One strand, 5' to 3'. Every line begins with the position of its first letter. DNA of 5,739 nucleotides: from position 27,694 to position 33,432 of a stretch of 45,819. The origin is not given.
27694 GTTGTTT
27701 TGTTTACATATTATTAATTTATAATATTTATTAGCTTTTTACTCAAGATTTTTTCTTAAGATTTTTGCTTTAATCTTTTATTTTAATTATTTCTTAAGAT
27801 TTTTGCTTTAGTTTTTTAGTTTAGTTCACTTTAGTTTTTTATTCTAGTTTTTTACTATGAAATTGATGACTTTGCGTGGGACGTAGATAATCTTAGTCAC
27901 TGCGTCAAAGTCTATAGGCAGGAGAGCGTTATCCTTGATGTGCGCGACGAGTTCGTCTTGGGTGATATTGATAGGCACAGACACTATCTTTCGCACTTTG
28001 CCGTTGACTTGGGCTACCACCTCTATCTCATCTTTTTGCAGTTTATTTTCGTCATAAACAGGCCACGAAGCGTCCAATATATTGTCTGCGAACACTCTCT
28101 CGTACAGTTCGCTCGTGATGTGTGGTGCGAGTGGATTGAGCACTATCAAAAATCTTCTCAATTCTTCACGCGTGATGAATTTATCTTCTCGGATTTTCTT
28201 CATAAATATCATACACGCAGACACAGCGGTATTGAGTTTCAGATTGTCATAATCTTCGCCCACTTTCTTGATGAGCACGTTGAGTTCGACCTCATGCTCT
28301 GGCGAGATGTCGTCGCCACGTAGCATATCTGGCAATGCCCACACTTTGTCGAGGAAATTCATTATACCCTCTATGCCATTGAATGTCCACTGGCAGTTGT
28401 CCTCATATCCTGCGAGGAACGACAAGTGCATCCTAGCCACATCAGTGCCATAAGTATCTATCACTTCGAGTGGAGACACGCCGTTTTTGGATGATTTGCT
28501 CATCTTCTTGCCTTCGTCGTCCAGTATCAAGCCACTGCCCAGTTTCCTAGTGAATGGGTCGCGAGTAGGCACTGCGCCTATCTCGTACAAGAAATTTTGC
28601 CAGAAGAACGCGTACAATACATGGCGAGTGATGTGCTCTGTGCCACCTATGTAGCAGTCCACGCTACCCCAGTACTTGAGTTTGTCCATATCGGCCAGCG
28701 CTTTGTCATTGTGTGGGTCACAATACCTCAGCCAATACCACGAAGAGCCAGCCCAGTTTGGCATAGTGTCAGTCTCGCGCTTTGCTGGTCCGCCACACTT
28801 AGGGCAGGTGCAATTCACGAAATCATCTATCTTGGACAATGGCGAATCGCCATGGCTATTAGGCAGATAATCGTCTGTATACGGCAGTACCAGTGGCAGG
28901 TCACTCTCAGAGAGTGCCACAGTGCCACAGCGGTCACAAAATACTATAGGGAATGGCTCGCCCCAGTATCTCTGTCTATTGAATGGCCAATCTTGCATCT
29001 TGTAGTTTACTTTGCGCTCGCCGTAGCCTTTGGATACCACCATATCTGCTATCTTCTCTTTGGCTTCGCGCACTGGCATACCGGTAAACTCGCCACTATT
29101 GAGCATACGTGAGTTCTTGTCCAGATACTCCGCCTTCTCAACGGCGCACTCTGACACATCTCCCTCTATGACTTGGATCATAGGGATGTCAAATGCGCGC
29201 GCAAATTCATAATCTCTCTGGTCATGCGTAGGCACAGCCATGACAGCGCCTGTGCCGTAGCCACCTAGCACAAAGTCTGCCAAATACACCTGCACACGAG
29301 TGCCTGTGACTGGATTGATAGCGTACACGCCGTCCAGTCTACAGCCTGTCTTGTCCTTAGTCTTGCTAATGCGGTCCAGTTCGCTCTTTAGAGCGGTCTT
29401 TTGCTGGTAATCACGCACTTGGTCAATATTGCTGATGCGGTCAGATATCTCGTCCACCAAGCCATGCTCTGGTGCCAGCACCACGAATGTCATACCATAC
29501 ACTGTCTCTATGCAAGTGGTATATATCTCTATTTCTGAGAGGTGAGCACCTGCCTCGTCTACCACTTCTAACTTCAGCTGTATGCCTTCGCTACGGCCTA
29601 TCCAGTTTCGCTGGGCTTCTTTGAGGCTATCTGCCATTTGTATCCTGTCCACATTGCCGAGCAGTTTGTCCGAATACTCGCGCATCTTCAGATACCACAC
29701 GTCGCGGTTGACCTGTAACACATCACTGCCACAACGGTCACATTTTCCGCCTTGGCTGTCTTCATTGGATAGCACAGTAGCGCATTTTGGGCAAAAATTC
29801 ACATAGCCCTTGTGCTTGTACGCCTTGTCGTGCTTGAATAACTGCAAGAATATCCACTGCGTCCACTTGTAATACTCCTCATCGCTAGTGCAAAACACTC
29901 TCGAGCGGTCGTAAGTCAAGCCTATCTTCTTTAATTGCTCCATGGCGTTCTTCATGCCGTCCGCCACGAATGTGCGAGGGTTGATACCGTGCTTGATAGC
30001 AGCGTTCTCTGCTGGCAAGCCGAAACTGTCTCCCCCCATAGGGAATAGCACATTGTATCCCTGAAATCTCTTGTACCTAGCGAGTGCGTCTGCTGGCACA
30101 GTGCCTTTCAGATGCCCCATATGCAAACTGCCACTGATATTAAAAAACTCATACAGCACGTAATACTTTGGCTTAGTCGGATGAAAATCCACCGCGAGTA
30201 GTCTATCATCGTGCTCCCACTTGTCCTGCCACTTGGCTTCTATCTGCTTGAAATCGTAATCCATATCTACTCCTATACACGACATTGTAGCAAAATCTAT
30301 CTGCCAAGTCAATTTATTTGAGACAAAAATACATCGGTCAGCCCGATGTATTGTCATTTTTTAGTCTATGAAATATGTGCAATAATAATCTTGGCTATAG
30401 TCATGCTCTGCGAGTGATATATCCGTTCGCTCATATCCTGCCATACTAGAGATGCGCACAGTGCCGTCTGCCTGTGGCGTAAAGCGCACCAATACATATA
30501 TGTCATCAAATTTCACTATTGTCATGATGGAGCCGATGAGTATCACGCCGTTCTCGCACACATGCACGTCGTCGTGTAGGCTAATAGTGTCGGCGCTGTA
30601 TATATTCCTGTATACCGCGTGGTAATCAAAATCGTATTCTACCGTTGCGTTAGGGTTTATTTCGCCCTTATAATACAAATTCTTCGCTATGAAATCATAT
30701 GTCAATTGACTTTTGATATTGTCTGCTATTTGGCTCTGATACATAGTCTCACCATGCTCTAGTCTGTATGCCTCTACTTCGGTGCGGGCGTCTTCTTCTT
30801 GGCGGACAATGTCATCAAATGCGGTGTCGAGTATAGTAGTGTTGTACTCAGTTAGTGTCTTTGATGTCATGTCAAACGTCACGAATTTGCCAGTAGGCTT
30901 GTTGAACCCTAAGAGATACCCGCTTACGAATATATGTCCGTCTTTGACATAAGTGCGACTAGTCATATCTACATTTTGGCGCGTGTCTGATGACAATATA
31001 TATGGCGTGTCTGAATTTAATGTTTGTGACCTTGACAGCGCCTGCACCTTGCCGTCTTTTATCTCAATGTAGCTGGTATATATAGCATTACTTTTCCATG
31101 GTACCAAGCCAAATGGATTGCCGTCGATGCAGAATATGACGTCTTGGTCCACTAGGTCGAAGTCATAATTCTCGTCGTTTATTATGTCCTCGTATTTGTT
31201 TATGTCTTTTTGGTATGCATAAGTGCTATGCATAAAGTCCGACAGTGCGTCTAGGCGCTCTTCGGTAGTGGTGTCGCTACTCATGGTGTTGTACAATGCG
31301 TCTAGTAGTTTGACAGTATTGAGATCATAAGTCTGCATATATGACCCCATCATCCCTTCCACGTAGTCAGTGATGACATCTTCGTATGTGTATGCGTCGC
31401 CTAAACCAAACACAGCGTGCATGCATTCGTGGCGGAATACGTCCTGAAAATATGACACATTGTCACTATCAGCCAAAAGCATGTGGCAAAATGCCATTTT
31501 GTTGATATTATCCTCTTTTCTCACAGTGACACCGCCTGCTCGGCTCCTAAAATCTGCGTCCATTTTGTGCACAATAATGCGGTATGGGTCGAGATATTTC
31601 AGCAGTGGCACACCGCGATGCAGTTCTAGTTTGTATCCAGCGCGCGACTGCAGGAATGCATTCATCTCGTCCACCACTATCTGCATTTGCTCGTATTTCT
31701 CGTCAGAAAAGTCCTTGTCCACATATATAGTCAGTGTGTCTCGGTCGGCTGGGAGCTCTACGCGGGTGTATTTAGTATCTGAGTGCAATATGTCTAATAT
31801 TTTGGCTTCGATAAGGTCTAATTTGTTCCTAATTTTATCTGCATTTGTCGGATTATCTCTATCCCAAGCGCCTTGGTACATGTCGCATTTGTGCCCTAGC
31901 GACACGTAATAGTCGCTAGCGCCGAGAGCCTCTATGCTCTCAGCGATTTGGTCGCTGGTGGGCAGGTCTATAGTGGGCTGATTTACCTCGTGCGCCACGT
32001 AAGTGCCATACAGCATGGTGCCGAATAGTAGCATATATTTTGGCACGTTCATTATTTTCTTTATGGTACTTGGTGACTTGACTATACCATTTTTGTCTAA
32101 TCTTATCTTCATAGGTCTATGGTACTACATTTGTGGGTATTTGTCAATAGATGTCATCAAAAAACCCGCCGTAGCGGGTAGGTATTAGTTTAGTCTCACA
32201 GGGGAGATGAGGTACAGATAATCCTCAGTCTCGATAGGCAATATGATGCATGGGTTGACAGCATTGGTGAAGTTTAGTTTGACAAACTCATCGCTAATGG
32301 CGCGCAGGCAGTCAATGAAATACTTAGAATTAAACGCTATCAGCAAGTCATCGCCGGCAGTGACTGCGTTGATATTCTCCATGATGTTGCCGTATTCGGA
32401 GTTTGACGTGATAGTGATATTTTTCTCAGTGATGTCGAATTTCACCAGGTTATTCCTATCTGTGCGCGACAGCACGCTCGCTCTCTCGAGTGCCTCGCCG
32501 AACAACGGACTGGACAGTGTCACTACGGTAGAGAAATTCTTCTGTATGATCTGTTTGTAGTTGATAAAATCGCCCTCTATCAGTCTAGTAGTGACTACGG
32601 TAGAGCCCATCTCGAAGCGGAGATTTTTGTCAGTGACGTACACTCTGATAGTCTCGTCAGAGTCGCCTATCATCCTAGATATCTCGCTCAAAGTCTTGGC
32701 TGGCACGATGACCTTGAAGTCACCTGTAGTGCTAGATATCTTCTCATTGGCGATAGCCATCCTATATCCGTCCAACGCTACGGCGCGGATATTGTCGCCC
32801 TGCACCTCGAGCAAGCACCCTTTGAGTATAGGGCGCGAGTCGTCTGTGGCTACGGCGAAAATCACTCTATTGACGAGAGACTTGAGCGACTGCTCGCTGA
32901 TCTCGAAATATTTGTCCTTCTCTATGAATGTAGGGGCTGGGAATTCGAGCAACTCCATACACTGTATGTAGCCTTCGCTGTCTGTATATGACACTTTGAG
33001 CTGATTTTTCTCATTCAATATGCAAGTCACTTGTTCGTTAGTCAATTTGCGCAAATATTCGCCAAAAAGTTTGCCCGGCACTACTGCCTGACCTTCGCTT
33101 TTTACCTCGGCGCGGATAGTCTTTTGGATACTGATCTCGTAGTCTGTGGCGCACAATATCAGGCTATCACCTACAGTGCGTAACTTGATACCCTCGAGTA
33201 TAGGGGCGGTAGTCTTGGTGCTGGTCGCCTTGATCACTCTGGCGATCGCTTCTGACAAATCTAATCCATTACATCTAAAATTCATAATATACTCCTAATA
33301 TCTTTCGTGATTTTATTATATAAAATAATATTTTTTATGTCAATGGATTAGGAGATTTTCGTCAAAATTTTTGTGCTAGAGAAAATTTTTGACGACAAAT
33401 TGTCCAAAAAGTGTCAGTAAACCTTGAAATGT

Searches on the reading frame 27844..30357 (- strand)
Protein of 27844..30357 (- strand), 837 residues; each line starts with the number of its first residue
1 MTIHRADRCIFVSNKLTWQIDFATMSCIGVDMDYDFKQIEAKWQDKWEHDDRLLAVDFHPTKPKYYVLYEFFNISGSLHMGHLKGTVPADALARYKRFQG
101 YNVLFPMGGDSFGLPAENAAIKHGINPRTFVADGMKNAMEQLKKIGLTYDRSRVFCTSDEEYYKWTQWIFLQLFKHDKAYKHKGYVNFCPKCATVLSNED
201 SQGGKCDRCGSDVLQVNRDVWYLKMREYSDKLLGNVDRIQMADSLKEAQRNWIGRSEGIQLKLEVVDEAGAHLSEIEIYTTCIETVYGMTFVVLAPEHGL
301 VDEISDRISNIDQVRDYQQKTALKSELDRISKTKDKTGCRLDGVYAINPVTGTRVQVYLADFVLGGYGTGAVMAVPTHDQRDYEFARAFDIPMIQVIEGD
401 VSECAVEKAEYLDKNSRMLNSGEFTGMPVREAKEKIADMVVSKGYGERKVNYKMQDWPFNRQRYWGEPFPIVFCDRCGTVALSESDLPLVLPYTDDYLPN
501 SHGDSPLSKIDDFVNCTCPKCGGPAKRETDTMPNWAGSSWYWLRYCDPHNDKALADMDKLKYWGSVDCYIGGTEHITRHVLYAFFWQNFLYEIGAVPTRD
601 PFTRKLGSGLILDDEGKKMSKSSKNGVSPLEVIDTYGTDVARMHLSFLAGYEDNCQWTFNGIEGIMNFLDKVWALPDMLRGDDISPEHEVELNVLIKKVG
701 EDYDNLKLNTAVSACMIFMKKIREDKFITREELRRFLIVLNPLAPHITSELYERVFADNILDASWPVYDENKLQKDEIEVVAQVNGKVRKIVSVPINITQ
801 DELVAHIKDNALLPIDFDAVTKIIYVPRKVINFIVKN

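Call 68: search_protein_families(library=pfam, proteins=[window:27844-30354:-], max_evalue=0.0001)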
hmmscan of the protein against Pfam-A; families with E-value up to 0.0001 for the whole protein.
window:27844-30354:- (836 aa): 4 families
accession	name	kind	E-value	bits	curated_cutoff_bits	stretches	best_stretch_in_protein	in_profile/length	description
PF13603.12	tRNA-synt_1_2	-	1e-55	188.5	25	1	249-438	1-183/185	Leucyl-tRNA synthetase, editing domain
PF00133.28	tRNA-synt_1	-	7e-41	140.8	22.7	2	42-251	2-224/414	tRNA synthetases class I (I, L, M and V)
PF09334.17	tRNA-synt_1g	-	4.6e-30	105.1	20.1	1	71-211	8-145/391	tRNA synthetases class I (M)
PF08264.19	Anticodon_1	-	3.8e-15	56.5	25.1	1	690-797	7-142/148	Anticodon-binding domain of tRNA ligase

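Call 77: find_encoding_contigs(protein=window:27844-30357:-, flank=9000, max_places=6)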
Protein window:27844-30357:- (837 aa): no gene with exactly this product is on record in the collection.

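Call 78: find_encoding_contigs(protein=window:27844-30264:-, flank=9000, max_places=6)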
Protein window:27844-30264:- (806 aa): no gene with exactly this product is on record in the collection.

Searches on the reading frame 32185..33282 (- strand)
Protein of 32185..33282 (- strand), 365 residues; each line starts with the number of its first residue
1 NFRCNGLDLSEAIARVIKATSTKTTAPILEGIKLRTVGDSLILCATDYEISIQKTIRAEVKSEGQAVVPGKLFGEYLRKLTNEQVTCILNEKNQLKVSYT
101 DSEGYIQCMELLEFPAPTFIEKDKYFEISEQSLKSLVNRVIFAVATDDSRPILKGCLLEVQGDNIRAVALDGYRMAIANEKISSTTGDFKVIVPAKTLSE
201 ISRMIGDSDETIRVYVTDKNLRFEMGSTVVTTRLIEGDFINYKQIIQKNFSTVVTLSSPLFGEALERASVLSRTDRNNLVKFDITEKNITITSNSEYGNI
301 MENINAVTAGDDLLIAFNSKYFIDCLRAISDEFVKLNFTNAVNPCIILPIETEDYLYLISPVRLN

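Call 68: search_protein_families(library=pfam, proteins=[window:32185-33282:-], max_evalue=0.0001)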
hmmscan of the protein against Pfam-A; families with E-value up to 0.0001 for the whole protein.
window:32185-33282:- (365 aa): 3 families
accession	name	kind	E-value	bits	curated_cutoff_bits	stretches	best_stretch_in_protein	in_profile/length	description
PF02767.21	DNA_pol3_beta_2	-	3.4e-41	140.6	27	2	128-239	2-114/116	DNA polymerase III beta subunit, central domain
PF00712.24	DNA_pol3_beta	-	6.7e-34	117.1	24.4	2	1-115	2-117/120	DNA polymerase III beta subunit, N-terminal domain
PF02768.20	DNA_pol3_beta_3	-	1.1e-23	83.7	27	1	243-363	1-121/121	DNA polymerase III beta subunit, C-terminal domain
